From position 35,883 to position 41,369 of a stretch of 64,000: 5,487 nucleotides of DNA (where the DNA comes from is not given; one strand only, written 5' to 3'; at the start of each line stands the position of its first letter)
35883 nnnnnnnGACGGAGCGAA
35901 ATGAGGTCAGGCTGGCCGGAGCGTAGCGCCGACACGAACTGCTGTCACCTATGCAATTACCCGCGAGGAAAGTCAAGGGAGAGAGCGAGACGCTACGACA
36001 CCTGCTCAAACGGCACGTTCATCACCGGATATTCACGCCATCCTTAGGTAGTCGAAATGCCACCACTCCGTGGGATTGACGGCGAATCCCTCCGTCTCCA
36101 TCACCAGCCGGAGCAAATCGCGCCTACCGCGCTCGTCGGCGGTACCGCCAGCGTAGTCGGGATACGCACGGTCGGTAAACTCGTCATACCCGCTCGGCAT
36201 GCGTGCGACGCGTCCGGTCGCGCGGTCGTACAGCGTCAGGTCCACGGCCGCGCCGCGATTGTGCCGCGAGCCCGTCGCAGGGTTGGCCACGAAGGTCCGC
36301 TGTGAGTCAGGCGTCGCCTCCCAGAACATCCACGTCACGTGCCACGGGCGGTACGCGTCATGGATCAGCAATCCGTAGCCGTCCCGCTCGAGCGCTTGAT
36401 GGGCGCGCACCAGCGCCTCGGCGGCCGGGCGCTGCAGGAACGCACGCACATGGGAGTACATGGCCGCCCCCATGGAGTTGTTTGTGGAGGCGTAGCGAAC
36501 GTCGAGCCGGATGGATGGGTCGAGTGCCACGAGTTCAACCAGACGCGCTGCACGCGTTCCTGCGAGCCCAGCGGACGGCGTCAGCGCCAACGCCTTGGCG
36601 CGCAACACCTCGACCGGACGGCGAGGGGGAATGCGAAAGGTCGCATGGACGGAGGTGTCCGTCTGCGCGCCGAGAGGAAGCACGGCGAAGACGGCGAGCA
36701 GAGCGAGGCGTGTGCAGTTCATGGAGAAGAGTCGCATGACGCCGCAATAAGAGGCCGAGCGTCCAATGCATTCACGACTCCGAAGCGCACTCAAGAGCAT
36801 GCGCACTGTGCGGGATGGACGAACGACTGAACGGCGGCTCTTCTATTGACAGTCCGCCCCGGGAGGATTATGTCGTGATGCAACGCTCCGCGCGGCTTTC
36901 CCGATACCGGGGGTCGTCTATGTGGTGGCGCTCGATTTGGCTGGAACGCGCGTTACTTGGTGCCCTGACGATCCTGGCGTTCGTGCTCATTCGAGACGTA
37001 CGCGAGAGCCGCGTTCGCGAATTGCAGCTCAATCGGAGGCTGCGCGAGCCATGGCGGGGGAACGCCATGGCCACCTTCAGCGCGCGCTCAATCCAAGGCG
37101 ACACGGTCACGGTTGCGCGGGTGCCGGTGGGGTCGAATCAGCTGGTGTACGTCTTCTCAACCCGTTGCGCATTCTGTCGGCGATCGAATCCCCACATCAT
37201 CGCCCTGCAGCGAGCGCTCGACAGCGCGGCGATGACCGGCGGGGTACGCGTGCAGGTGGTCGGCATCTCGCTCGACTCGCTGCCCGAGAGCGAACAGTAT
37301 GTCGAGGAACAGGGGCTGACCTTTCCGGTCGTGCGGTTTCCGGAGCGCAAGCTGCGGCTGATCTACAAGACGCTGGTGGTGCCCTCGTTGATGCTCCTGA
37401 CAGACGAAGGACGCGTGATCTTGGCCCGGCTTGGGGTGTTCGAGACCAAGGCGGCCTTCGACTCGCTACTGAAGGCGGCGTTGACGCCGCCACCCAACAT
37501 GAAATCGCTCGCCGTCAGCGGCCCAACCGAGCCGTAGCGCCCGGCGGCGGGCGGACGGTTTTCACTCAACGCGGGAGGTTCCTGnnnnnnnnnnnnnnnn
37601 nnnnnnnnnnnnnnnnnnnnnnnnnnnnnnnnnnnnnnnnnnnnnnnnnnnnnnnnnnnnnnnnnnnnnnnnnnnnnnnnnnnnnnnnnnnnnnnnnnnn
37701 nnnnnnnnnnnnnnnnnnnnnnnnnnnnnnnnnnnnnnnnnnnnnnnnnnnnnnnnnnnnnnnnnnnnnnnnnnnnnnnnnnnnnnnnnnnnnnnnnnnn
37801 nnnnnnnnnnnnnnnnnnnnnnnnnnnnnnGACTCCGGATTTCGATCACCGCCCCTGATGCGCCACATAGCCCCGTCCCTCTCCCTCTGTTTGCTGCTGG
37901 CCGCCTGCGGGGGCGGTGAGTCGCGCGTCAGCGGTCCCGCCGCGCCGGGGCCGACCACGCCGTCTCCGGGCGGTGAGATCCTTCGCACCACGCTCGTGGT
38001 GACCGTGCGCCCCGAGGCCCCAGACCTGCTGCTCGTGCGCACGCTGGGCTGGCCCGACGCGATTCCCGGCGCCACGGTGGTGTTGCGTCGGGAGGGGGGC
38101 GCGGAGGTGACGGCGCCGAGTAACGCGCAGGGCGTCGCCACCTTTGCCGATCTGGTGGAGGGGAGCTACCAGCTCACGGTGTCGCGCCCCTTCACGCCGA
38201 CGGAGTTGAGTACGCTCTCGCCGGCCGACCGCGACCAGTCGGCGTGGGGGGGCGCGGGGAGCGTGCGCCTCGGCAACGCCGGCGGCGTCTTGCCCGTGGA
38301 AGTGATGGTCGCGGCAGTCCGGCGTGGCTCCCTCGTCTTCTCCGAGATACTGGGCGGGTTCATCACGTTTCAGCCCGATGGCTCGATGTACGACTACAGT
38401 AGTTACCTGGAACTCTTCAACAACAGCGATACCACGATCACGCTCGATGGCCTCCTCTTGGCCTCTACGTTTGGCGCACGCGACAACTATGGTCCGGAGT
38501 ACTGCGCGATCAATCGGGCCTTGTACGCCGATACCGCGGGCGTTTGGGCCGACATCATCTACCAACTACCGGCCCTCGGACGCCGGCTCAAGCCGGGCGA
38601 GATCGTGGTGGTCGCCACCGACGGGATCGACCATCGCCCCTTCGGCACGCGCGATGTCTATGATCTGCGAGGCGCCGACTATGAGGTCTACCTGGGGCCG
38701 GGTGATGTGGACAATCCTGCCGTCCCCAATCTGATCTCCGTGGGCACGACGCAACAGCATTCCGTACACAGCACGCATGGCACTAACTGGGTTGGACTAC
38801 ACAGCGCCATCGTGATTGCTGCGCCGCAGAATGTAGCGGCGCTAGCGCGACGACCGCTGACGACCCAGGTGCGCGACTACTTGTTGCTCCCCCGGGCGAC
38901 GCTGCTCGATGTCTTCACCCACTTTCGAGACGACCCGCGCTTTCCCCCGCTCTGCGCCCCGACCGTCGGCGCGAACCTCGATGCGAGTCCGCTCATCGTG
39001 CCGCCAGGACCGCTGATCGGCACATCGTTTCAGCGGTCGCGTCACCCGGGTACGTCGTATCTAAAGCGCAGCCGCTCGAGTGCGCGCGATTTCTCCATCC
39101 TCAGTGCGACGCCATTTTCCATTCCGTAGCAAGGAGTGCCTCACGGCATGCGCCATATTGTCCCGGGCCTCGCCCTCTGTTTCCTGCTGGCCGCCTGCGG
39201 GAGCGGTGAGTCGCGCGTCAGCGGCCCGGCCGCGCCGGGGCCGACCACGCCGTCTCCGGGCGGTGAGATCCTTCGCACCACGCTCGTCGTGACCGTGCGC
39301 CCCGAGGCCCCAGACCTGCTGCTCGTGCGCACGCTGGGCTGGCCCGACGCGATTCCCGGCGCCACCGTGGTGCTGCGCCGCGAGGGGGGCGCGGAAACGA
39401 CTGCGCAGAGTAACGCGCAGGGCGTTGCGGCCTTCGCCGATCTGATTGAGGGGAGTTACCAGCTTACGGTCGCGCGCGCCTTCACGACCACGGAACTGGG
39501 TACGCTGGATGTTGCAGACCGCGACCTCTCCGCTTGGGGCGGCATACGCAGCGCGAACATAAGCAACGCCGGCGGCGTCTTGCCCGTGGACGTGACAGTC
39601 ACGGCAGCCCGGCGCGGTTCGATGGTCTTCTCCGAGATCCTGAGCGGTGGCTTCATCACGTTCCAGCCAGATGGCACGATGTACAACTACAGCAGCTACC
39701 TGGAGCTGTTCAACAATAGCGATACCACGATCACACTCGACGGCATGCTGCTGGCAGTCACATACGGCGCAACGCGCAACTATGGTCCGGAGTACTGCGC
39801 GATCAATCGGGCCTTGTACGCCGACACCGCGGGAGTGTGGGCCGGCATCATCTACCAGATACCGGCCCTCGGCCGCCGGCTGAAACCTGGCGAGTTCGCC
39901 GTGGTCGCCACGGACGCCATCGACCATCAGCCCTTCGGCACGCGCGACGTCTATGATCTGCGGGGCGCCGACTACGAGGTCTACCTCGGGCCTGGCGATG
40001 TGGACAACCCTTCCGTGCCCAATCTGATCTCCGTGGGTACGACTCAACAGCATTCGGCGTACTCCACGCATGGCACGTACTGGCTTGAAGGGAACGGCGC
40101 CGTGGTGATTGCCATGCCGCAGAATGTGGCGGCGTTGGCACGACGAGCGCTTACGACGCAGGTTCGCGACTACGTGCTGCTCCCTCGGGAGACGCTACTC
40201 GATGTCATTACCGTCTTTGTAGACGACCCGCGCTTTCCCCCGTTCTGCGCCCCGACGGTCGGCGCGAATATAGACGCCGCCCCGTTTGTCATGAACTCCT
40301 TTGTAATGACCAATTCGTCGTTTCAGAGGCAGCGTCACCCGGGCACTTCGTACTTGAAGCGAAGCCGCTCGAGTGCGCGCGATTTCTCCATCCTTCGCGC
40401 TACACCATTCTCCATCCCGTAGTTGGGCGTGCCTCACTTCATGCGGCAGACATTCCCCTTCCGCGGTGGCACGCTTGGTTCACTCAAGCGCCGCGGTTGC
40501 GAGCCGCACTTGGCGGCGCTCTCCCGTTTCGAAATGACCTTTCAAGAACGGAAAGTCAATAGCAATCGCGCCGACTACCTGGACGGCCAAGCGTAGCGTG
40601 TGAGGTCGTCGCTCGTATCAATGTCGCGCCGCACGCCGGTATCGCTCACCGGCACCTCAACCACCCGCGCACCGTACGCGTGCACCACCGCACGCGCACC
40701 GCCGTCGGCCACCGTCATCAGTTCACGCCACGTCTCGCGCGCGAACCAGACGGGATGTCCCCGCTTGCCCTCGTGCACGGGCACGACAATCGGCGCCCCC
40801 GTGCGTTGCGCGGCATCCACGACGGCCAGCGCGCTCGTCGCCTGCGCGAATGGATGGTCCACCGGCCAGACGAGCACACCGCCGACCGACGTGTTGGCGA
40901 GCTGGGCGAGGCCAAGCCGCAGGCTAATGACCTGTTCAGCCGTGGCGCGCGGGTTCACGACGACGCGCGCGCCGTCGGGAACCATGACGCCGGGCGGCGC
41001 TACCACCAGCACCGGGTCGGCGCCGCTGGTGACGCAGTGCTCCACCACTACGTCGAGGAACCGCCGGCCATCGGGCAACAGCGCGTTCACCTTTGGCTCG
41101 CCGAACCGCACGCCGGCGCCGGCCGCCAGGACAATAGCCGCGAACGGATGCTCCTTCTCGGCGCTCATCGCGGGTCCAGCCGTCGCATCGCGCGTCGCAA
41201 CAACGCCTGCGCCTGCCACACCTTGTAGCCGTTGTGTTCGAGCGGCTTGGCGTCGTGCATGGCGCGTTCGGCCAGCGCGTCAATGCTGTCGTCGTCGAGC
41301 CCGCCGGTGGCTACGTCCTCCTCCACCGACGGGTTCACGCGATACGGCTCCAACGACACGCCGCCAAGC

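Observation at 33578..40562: Duplicated thioredoxin + 8-Cys secreted peptide + LTD-lipoprotein locus: candidate undescribed defensin-like (secreted cysteine-peptide) system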

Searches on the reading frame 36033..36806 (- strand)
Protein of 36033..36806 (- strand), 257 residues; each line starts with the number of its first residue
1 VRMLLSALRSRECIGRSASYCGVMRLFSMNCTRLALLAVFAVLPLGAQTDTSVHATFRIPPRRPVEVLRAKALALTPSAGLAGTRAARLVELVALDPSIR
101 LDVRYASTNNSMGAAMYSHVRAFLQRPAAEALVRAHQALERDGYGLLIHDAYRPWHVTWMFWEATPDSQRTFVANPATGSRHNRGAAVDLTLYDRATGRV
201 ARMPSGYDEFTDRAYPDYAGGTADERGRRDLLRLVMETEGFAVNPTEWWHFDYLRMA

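Call 3: search_protein_families(library=pfam, proteins=[window:36033-36806:-], max_evalue=0.1)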
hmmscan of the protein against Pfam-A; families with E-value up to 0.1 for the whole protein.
window:36033-36806:- (257 aa): 2 families
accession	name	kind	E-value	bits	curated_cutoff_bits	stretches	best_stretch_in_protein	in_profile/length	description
PF01427.22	Peptidase_M15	-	2.5e-32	112.7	27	1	86-252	2-183/199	D-ala-D-ala dipeptidase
PF02557.22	VanY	-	0.0017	18.6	25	1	124-193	4-77/132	D-alanyl-D-alanine carboxypeptidase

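Call 6: search_protein_families(library=ncbifam, proteins=[window:36033-36806:-], max_evalue=0.1)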
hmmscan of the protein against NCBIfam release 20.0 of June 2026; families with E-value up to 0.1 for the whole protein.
window:36033-36806:- (257 aa): 2 families
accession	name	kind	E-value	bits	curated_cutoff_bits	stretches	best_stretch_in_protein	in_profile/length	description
NF007557.0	PRK10178.1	equivalog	2.4e-40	138.2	176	1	86-252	4-167/188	D-alanyl-D-alanine dipeptidase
NF033115.1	dipept_VanX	equivalog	2.7e-24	86.1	320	1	96-252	10-184/199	D-Ala-D-Ala dipeptidase VanX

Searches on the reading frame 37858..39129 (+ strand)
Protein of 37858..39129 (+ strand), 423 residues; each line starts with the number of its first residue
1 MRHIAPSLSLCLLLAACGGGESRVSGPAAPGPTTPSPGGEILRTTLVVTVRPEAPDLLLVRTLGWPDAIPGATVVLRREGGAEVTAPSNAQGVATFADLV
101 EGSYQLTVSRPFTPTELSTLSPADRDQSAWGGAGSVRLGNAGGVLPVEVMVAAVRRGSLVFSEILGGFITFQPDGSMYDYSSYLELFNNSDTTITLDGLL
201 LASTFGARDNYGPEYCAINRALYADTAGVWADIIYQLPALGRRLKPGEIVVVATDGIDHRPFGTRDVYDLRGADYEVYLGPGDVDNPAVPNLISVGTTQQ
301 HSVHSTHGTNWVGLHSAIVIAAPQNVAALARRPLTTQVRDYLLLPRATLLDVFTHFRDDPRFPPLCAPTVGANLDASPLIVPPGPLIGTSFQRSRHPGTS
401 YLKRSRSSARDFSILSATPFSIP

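Call 3: search_protein_families(library=pfam, proteins=[window:37858-39129:+], max_evalue=0.1)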
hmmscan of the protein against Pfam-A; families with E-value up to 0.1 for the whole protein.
window:37858-39129:+ (423 aa): 5 families
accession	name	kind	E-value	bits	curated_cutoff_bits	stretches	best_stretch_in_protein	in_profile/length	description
PF13620.12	CarboxypepD_reg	-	7e-07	30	32.3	1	68-118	13-65/82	Carboxypeptidase regulatory-like domain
PF16215.11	DUF4876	-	4.5e-06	27.3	27.9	1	245-308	1-65/186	Protein of unknown function (DUF4876)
PF17210.9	SdrD_B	-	0.0021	18.6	29.7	1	68-113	23-69/112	SdrD B-like domain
PF00932.25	LTD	-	0.0045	17.8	34.3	1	173-256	15-71/109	Lamin Tail Domain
PF17802.7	SpaA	-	0.026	15.1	23.1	1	68-106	15-56/91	Prealbumin-like fold domain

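Call 6: search_protein_families(library=ncbifam, proteins=[window:37858-39129:+], max_evalue=0.1)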
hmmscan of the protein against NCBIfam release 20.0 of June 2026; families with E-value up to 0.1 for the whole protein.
window:37858-39129:+ (423 aa): 0 families

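Call 24: search_solved_structures(query=window:37858-39129:+, max_evalue=1)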
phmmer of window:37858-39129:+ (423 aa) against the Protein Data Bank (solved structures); distinct sequences matched with E-value up to 1: 2.
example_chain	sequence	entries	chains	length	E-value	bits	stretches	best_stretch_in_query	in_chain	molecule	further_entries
10ps_A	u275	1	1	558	0.078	15.1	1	68-132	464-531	Serine-aspartate repeat-containing protein D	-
4q1z_A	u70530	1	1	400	0.27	13.3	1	131-260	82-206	Putative lipoprotein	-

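Call 42: find_related_loci(query=A6, collection=genome_contigs, flank=10000)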
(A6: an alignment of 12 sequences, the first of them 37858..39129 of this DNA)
Query A6 (423 aa) in genome_contigs; peptide patterns used: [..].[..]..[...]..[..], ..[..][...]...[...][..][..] (x = any residue, [..] = any of these).
183 stretches matched a pattern; 133 encode a relative of the query (tblastn E <= 1e-3); the best 80 are kept; 76 distinct loci.
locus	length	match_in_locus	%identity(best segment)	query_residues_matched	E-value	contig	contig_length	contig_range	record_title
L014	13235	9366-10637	67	1-423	0e+0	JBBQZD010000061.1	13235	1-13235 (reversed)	MAG: Gemmatimonadales bacterium isolate Co_metawrap_2200 Cmw_2200_k141_14569004_length_13235_cov_19.5749, whole genome s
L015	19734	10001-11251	35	8-413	3e-55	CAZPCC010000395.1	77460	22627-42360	MAG TPA_asm: uncultured Gemmatimonadaceae bacterium isolate binchicken_co31_226 genome assembly, contig: k141_3204713, w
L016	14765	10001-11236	35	10-419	3e-53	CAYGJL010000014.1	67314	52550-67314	MAG TPA_asm: uncultured Gemmatimonadaceae bacterium isolate ERP113451_co5_307 genome assembly, contig: NODE_84_length_67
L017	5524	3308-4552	36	9-423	6e-53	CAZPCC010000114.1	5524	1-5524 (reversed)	MAG TPA_asm: uncultured Gemmatimonadaceae bacterium isolate binchicken_co31_226 genome assembly, contig: k141_3006169, w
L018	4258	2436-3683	35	9-423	2e-52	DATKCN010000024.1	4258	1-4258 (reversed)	MAG TPA_asm: Thermomicrobiales bacterium isolate SMAG_U14447 k141_1843768, whole genome shotgun sequence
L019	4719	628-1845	34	12-423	8e-50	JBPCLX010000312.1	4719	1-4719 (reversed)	MAG: Gemmatimonadaceae bacterium isolate TH_ant_mag_89 S1Ck127_768447_flag_0_multi_23.4336_len_4719, whole genome shotgu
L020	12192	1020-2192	33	46-423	2e-45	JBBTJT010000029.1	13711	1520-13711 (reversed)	MAG: Gemmatimonadota bacterium isolate H51-bin165_1 H51_bin165_1_000000000029, whole genome shotgun sequence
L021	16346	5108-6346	32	3-423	9e-44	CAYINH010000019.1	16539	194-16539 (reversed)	MAG TPA_asm: uncultured Gemmatimonadaceae bacterium isolate ERP119705_co25_332 genome assembly, contig: NODE_2387_length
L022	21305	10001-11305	31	4-423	3e-43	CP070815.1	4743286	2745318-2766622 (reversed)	MAG: Gemmatimonadota bacterium isolate bin118 chromosome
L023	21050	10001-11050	34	7-354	4e-43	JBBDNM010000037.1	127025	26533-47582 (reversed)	MAG: Gemmatimonadales bacterium isolate LejiaB_67_14 Lejia_B_178_length_127025_cov_9, whole genome shotgun sequence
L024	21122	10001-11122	34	46-423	4e-43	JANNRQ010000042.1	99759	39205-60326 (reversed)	MAG: Gemmatimonadota bacterium isolate SOY_31_metabat_339_sub SOY_31_k141_844355, whole genome shotgun sequence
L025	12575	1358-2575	35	17-423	1e-42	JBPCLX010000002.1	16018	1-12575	MAG: Gemmatimonadaceae bacterium isolate TH_ant_mag_89 S1Ck127_1081917_flag_0_multi_11.8982_len_16018, whole genome shot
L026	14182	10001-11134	35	2-393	2e-42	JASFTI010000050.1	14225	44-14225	MAG: Gemmatimonadales bacterium isolate D1103U20metaG_Bin_262 D1103U20metaG_FD_scaffold_1038_c1, whole genome shotgun se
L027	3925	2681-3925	34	10-411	4e-42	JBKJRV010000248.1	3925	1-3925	MAG: Gemmatimonadaceae bacterium isolate ant_bin.552 k117_4810619, whole genome shotgun sequence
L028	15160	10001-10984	35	4-353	7e-42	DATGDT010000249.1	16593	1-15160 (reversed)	MAG TPA_asm: Gemmatimonadales bacterium isolate SMAG_U9681 k141_381178, whole genome shotgun sequence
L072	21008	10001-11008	29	59-415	8e-25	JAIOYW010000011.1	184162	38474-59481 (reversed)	MAG: Ignavibacteriales bacterium isolate Tobar12.5m-G23 Tobar12-5m-20mill-C26, whole genome shotgun sequence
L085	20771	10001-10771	29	4-295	3e-14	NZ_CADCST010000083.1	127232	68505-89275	Flavobacterium collinsii isolate CECT7796, whole genome shotgun sequence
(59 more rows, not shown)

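Call 70: search_protein_families(library=pfam, proteins=[L085:7129-9951:+, L085:9980-11182:+, L085:11182-12702:+, L085:12733-13875:+, L085:5830-6876:-, L072:7131-9839:+, L072:9845-11038:+, L072:11055-12572:+, L072:12590-14815:+, L072:4667-7108:+], max_evalue=0.001)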
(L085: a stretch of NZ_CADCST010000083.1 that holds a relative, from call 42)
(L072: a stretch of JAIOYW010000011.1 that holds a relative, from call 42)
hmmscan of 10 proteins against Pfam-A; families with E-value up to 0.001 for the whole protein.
L085:7129-9951:+ (940 aa): 4 families
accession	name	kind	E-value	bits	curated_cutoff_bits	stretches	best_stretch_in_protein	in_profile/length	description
PF07715.20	Plug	-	1.7e-10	41.8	23.9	1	135-265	7-102/107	TonB-dependent Receptor Plug Domain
PF13715.12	CarbopepD_reg_2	-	5.7e-10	39.5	32.2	1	45-126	6-88/88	CarboxypepD_reg-like domain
PF13620.12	CarboxypepD_reg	-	4e-05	24.3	32.3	1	40-114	2-79/82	Carboxypeptidase regulatory-like domain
PF08308.17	PEGA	-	6.4e-05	23.2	20.8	1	79-118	30-69/71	PEGA domain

L085:9980-11182:+ (400 aa): 1 family
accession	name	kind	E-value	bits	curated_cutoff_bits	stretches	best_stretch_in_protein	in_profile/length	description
PF16215.11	DUF4876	-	1.1e-64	218.4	27.9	1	214-397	1-186/186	Protein of unknown function (DUF4876)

L085:11182-12702:+ (506 aa): 1 family
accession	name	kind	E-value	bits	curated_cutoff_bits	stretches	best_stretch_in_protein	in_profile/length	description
PF21012.3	DUF6850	-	1.1e-86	292.3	27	1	51-506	1-464/464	Family of unknown function (DUF6850)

L085:12733-13875:+ (380 aa): 2 families
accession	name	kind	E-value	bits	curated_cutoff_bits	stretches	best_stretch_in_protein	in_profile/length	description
PF03150.19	CCP_MauG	-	1.8e-53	181.6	25.6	1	79-225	3-148/149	Di-haem cytochrome c peroxidase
PF00034.26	Cytochrom_C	-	3.5e-07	31.9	21.3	0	242-367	9-90/90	Cytochrome c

L085:5830-6876:- (348 aa): 3 families
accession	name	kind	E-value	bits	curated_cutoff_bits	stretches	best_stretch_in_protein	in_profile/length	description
PF04471.18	Mrr_cat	-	2.1e-08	34.7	21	1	156-271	6-107/115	Restriction endonuclease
PF03477.21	ATP-cone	-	2e-07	31.9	25.8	1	73-135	1-70/88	ATP cone domain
PF22357.2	AF1548-like_C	-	2.2e-05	24.9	23.9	1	290-344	1-55/56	AF1548-like, C-terminal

L072:7131-9839:+ (902 aa): 3 families
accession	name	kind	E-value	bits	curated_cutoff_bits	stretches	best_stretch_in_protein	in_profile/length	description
PF13715.12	CarbopepD_reg_2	-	2.5e-17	63.1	32.2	1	38-121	1-86/88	CarboxypepD_reg-like domain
PF07715.20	Plug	-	3.3e-17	63.4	23.9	1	133-240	5-101/107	TonB-dependent Receptor Plug Domain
PF13620.12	CarboxypepD_reg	-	1.6e-11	44.8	32.3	1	38-112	2-82/82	Carboxypeptidase regulatory-like domain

L072:9845-11038:+ (397 aa): 2 families
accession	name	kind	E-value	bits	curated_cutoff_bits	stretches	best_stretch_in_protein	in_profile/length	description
PF16215.11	DUF4876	-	8.3e-30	104.7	27.9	1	233-387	1-181/186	Protein of unknown function (DUF4876)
PF00932.25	LTD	-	7e-05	23.6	34.3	1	154-244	6-71/109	Lamin Tail Domain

L072:11055-12572:+ (505 aa): 1 family
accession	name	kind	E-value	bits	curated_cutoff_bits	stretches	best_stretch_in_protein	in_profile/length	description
PF21012.3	DUF6850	-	3.1e-34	119.3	27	1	49-497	1-459/464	Family of unknown function (DUF6850)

L072:12590-14815:+ (741 aa): 5 families
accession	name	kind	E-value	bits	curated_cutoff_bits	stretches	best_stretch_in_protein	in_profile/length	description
PF14870.12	PSII_BNR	-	2.1e-37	129.4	27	3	27-113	15-104/303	Photosynthesis system II assembly factor YCF48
PF15902.12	Sortilin-Vps10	-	5.9e-13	48.8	33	0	365-470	2-111/446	Sortilin, neurotensin receptor 3,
PF02012.26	BNR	-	3.1e-11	41.9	27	0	288-297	2-11/12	BNR/Asp-box repeat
PF18962.6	Por_Secre_tail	-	2.4e-06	28.2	27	1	657-737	2-73/75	Secretion system C-terminal sorting domain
PF19755.4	DUF6242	-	0.00026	21.3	29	0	353-418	151-217/217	Domain of unknown function (DUF6242)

L072:4667-7108:+ (813 aa): 6 families
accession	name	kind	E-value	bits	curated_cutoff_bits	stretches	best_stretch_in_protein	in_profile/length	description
PF14870.12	PSII_BNR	-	1.3e-27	97.3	27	2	208-458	16-266/303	Photosynthesis system II assembly factor YCF48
PF15902.12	Sortilin-Vps10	-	1.5e-20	73.9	33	2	403-512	2-121/446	Sortilin, neurotensin receptor 3,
PF18962.6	Por_Secre_tail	-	6e-11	42.9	27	1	735-810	2-74/75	Secretion system C-terminal sorting domain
PF02012.26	BNR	-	2.5e-07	30.1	27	0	234-244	1-11/12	BNR/Asp-box repeat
PF13088.12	BNR_2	-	3.2e-05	23.9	31.4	0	148-222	143-220/277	BNR repeat-like domain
PF13585.12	CHU_C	-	0.00026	21.5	27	1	750-806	24-79/86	CHU_C Type IX secretion signal domain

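Call 71: search_protein_families(library=padloc, proteins=[window:37858-39129:+], max_evalue=0.01)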
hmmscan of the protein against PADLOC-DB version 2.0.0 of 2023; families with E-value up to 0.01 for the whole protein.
window:37858-39129:+ (423 aa): 0 families

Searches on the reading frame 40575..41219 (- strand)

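Call 80: search_protein_families(library=pfam, proteins=[window:40575-41219:-], max_evalue=0.0001)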
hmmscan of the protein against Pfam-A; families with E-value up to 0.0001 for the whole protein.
window:40575-41219:- (214 aa): 1 family
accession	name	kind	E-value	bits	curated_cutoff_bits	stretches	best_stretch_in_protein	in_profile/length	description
PF12804.13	NTP_transf_3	-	7.5e-28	98.2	27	1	28-182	1-157/160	MobA-like NTP transferase domain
